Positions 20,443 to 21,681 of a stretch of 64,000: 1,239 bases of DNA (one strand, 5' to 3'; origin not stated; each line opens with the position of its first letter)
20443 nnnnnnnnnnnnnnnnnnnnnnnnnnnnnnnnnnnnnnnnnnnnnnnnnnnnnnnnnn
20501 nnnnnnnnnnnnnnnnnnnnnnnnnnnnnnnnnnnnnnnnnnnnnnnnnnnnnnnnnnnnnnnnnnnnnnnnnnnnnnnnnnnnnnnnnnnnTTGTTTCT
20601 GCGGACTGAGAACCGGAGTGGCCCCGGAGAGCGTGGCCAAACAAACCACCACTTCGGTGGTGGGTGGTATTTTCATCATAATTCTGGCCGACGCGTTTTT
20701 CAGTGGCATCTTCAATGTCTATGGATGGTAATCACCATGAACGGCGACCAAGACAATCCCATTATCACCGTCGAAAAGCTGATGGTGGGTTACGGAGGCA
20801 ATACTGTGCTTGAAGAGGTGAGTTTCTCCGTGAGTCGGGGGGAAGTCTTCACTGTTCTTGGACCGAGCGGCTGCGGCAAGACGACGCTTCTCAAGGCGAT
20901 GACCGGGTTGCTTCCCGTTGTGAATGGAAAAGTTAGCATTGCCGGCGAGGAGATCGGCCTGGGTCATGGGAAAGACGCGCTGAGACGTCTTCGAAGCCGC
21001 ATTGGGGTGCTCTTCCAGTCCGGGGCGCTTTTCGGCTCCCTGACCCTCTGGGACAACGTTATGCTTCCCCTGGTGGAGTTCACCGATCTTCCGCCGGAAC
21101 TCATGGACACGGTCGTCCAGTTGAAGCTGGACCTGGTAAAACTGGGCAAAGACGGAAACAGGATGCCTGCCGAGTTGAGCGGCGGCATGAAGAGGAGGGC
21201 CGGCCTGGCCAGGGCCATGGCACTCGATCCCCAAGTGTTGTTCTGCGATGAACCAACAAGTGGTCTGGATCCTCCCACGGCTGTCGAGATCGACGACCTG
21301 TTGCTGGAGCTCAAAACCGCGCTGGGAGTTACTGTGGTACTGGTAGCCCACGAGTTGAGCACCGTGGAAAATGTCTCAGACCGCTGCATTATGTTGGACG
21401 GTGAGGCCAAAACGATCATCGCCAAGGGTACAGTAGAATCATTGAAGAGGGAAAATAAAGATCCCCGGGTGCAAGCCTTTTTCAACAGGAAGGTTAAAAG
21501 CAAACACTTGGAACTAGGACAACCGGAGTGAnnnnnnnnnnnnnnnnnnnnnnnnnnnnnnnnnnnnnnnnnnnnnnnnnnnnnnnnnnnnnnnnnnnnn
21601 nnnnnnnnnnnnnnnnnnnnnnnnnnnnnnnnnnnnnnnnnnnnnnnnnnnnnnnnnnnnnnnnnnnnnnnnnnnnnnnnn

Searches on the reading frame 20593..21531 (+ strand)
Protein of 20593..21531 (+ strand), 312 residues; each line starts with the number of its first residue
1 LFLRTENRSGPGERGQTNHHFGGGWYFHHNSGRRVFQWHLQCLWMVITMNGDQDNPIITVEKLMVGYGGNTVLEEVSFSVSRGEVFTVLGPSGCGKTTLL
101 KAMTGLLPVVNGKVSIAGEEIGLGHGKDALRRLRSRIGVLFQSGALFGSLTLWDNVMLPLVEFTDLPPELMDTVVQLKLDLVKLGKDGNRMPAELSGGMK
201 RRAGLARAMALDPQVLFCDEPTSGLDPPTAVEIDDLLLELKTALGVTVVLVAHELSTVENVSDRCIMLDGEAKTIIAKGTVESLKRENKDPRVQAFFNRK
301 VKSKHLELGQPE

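Call 59: search_protein_families(library=pfam, proteins=[window:20593-21531:+], max_evalue=0.00001)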
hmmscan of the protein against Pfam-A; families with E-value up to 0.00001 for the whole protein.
window:20593-21531:+ (312 aa): 2 families
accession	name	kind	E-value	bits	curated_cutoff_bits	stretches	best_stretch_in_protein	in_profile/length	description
PF00005.33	ABC_tran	-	4.5e-30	105.5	25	1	73-223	1-137/137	ABC transporter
PF13304.12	AAA_21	-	1.6e-08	35.4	27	0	178-255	221-300/304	AAA domain, putative AbiEii toxin, Type IV TA system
